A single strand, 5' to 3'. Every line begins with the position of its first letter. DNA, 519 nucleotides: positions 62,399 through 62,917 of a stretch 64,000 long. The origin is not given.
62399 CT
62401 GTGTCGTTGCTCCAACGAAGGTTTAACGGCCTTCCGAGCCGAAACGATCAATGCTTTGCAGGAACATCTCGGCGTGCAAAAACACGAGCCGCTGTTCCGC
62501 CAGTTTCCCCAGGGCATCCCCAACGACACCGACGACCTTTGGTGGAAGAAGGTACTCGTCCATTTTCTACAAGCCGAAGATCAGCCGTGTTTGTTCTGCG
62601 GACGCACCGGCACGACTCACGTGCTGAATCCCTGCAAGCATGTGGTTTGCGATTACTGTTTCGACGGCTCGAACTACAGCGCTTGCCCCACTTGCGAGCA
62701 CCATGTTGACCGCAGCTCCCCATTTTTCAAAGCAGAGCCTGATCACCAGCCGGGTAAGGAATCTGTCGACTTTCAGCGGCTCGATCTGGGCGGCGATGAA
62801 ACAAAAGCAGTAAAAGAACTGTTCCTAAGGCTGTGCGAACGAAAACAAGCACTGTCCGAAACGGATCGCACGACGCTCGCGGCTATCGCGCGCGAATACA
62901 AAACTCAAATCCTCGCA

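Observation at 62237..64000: A 588-codon frame missing from the ORF track encodes a bacterial protein with textbook C3HC4 RING-finger spacing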

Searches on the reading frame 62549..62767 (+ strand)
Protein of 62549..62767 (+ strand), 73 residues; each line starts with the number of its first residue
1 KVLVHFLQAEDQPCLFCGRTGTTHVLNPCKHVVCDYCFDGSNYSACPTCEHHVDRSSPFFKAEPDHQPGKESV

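Call 55: predict_structure(alignment_id=A3)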
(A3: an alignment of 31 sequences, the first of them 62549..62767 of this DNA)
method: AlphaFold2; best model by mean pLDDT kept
length: 73 residues; sequences in the alignment: 31
mean_pLDDT: 62.7   pTM: 0.44
mean pLDDT of the five models: 62.7, 59.0, 56.2, 55.2, 54.5
residues with pLDDT >= 90: 0; 70-90: 26; 50-70: 34; < 50: 13
segments of 3 or more residues with pLDDT < 50: 1-3, 62-70
pLDDT, mean of each block of 10 residues (from residue 1): 52 74 72 72 66 62 45 49
secondary structure, 60 per line:
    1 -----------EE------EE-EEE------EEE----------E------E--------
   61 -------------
elements in order: E23-25 E32-34

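Call 57: fold_search(model_id=the predicted structure, library=pdb)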
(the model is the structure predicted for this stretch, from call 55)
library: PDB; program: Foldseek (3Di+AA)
matches with E <= 10: 487; with E <= 0.001: 0
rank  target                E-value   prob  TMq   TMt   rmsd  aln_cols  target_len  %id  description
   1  9xrl_AL               1.2e-02  0.99  0.47  0.07   2.9        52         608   31  Structure of mouse cytoplasmic lattice (CPL) repeating unit (released 2026-03-18)
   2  2k4d_MODEL_1_A        1.4e-02  0.97  0.46  0.41  10.0        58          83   21  E2-c-Cbl recognition is necessary but not sufficient for ubiquitination activity (released 2009-01-20)
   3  4auq_B                1.8e-02  0.99  0.44  0.54   3.3        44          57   34  Structure of BIRC7-UbcH5b-Ub complex. (released 2012-08-15)
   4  5o76_C                3.4e-02  0.99  0.47  0.10   2.5        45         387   27  Structure of phosphoY371 c-CBL in complex with ZAP70-peptide and UbV.pCBL ubiquitin variant (released 2017-11-01)
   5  3eb6_A                3.4e-02  0.97  0.43  0.47   3.7        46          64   30  Structure of the cIAP2 RING domain bound to UbcH5b (released 2008-09-09)
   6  4orh_C                3.9e-02  0.97  0.45  0.37   4.6        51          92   29  Crystal structure of RNF8 bound to the UBC13/MMS2 heterodimer (released 2014-02-26)
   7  2yho_A                3.9e-02  0.95  0.41  0.44   3.6        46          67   28  The IDOL-UBE2D complex mediates sterol-dependent degradation of the LDL receptor (released 2011-06-29)
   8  2yho_E                4.2e-02  0.96  0.42  0.43   3.1        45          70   27  The IDOL-UBE2D complex mediates sterol-dependent degradation of the LDL receptor (released 2011-06-29)
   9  5hkx                  5.2e-02  0.97  0.45  0.10   2.7        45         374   27  Crystal Structure of c-Cbl TKBD-RING domains (Y371E mutant) Refined to 1.85 A Resolution (released 2017-01-18)
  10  4ayc_A                5.2e-02  0.96  0.45  0.26   4.5        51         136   29  RNF8 RING domain structure (released 2012-09-26)
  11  13rz_B                5.2e-02  0.92  0.41  0.43   3.6        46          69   28  PanDDA analysis group deposition -- IDOL RING domain in complex with Z1118527729 (released 2025-12-10)
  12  4orh_G                5.6e-02  0.96  0.45  0.26   4.6        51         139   29  Crystal structure of RNF8 bound to the UBC13/MMS2 heterodimer (released 2014-02-26)
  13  4orh_H                5.6e-02  0.95  0.45  0.25   4.6        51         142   29  Crystal structure of RNF8 bound to the UBC13/MMS2 heterodimer (released 2014-02-26)
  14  9sa1_A                5.6e-02  0.92  0.42  0.39   3.6        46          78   28  The RING domain of IDOL (released 2025-09-10)
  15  8ieg_A                6.1e-02  0.96  0.45  0.50   2.5        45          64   24  Bre1(mRBD-RING)/Rad6-Ub/nucleosome complex (released 2023-09-06)
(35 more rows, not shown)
